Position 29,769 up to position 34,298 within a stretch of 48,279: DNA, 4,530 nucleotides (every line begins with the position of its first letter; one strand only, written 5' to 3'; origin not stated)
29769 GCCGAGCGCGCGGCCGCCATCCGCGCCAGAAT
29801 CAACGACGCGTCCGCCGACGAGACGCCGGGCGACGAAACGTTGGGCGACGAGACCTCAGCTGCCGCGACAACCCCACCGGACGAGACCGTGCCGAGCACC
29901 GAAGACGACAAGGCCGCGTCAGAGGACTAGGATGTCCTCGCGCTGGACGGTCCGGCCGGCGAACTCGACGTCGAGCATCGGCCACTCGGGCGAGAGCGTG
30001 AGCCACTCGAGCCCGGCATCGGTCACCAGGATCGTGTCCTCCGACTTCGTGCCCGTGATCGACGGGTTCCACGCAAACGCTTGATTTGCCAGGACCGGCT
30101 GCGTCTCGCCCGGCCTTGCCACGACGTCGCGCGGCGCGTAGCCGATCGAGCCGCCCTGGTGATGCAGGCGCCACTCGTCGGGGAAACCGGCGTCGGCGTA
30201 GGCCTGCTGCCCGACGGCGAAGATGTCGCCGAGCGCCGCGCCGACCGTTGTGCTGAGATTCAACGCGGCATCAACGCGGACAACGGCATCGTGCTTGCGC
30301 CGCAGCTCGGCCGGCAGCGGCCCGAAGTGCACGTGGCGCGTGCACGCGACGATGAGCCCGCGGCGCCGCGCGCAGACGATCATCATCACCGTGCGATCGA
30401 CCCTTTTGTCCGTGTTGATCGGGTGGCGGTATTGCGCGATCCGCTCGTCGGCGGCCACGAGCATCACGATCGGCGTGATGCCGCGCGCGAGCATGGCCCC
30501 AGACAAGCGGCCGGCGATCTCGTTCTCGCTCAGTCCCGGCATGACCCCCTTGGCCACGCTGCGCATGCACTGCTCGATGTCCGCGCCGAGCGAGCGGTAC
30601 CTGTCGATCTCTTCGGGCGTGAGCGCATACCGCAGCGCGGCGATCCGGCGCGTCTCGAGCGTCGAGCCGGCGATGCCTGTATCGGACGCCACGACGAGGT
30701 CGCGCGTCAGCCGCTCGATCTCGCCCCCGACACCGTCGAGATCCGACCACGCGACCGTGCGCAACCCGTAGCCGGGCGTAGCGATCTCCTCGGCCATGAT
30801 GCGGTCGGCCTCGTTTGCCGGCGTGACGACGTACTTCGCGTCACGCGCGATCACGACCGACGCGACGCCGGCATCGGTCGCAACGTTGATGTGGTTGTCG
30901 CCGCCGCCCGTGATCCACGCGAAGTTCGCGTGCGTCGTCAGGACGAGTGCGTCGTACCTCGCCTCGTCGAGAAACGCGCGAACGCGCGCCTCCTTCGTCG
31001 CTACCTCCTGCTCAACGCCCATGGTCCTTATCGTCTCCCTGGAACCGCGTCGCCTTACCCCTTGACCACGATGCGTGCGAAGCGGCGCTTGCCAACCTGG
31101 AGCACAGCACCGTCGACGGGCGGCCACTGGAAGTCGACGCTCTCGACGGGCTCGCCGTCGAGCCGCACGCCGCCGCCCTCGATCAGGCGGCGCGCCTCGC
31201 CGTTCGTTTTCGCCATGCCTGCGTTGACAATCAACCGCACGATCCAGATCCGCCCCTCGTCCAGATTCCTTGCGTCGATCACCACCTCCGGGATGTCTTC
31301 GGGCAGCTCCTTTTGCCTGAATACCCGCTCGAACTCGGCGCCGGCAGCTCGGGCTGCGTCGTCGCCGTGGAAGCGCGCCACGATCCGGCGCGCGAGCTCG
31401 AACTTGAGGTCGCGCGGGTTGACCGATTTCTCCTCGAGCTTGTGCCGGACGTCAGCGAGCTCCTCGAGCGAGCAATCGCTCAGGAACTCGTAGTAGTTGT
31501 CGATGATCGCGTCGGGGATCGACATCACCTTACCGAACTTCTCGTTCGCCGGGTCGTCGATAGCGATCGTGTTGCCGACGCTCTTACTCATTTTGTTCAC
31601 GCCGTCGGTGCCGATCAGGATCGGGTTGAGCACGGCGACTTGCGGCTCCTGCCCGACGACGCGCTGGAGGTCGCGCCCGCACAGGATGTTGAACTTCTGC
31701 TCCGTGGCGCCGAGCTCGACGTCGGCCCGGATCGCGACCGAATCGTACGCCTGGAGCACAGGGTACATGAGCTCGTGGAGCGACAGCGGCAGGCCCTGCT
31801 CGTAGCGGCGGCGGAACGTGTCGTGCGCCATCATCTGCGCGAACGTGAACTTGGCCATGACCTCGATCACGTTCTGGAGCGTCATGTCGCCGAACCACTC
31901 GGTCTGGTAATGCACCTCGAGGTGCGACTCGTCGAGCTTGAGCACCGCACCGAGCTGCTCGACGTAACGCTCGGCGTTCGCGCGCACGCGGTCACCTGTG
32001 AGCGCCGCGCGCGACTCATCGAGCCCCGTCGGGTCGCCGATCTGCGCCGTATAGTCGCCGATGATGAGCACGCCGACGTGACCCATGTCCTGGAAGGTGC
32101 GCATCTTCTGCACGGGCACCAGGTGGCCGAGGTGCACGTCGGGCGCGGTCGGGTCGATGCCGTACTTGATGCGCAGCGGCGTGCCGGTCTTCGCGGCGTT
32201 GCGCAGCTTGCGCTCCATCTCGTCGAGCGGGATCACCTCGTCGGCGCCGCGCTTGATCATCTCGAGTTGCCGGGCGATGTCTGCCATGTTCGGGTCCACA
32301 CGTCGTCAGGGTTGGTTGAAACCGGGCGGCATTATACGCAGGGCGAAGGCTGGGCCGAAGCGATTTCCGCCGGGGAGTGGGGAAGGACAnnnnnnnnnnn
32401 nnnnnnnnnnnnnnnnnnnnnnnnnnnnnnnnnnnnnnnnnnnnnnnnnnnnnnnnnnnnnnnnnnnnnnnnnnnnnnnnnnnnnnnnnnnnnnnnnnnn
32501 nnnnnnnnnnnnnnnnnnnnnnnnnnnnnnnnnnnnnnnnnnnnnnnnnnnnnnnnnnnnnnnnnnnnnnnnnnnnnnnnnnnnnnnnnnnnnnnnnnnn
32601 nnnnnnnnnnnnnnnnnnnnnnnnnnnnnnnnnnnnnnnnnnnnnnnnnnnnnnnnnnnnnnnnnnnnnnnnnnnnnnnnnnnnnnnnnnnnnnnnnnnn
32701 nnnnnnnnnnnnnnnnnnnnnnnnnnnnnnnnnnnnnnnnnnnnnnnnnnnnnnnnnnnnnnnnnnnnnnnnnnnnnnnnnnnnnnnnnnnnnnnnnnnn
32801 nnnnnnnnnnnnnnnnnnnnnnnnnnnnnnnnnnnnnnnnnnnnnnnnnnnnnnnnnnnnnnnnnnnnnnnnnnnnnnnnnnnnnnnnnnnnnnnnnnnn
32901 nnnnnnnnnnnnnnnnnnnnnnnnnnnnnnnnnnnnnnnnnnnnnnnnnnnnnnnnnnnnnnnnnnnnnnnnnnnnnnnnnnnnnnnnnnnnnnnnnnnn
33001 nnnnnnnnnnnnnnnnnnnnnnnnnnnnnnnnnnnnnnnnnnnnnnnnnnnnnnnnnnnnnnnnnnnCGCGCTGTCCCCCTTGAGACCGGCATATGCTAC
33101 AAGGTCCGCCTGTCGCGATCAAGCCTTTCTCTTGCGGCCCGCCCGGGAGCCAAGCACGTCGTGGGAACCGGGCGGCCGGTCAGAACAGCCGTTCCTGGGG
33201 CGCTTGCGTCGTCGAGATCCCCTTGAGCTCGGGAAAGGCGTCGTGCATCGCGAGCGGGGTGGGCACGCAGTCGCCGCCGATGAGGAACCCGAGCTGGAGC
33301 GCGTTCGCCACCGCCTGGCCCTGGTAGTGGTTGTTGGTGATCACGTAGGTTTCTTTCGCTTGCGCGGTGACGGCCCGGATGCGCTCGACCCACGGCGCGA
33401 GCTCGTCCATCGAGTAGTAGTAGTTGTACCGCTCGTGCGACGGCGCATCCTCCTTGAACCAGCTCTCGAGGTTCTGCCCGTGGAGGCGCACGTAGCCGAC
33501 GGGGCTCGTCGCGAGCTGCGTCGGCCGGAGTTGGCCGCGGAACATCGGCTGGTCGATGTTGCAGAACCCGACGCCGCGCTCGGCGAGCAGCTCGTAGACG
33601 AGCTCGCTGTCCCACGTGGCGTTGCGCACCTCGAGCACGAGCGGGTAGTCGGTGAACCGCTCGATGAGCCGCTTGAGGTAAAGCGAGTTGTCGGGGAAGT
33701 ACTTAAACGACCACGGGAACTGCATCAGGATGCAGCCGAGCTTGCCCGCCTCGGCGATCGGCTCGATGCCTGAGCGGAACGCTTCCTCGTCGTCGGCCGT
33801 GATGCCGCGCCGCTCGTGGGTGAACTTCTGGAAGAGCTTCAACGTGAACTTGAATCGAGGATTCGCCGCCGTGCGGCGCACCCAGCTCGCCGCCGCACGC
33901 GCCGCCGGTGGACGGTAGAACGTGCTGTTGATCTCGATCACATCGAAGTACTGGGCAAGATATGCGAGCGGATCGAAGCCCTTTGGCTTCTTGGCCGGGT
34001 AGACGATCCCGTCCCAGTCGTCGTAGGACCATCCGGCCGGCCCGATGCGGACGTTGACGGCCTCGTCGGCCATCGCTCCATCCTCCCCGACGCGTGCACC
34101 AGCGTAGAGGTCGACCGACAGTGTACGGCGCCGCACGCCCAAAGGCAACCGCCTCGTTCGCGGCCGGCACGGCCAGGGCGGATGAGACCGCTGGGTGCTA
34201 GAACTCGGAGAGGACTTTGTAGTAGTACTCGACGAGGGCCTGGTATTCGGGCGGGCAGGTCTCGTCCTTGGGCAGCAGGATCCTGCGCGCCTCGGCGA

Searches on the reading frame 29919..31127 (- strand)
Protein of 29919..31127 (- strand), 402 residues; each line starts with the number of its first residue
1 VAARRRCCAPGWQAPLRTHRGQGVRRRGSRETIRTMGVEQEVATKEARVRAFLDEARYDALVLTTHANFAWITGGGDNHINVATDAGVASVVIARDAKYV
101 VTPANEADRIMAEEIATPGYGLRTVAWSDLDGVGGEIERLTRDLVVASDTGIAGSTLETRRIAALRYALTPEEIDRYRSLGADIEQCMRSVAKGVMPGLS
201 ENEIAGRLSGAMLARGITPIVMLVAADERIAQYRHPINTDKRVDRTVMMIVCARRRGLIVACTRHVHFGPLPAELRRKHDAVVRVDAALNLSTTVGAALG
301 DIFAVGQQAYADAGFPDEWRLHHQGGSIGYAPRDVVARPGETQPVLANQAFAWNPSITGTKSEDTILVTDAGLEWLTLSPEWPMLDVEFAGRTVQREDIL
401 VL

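Call 75: search_protein_families(library=pfam, proteins=[window:29919-31127:-], max_evalue=0.001)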
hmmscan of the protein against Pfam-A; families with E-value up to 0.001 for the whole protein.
window:29919-31127:- (402 aa): 2 families
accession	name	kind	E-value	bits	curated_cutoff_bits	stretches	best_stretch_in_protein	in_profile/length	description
PF00557.29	Peptidase_M24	-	3.8e-10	40.3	23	1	184-370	10-208/208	Metallopeptidase family M24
PF01321.24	Creatinase_N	-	3.7e-05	24.7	22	1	48-169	4-110/128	Creatinase/Prolidase N-terminal domain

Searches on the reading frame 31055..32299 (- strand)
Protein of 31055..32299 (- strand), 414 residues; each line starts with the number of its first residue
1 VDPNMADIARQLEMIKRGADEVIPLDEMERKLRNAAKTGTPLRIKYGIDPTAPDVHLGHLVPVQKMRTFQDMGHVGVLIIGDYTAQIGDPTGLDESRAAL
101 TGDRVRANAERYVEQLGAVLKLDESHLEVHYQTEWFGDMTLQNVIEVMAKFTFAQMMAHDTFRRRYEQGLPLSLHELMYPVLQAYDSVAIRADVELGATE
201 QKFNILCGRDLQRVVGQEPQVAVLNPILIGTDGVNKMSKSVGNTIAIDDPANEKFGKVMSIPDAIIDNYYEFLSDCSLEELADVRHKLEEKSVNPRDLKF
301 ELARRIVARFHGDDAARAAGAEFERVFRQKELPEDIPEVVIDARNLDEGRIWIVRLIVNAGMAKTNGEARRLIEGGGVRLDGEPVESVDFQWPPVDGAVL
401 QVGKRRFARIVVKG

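Call 75: search_protein_families(library=pfam, proteins=[window:31055-32299:-], max_evalue=0.001)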
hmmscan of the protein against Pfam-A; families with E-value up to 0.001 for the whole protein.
window:31055-32299:- (414 aa): 3 families
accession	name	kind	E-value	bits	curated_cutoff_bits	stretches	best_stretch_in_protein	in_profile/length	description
PF00579.31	tRNA-synt_1b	-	3.2e-66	224.1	21.1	1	39-327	3-291/292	tRNA synthetases class I (W and Y)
PF01479.30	S4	-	6.9e-08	32.5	22.8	1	352-390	2-40/48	S4 domain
PF22421.1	SYY_C-terminal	-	4.9e-05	23.6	27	1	335-393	8-61/83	Tyrosine--tRNA ligase SYY-like C-terminal domain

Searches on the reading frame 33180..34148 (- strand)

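Call 75: search_protein_families(library=pfam, proteins=[window:33180-34148:-], max_evalue=0.001)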
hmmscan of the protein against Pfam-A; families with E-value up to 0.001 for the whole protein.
window:33180-34148:- (322 aa): 1 family
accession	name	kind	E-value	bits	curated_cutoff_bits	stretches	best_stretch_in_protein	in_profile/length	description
PF01904.24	DUF72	-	1.6e-58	198.8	25.3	1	50-286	1-214/217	Protein of unknown function DUF72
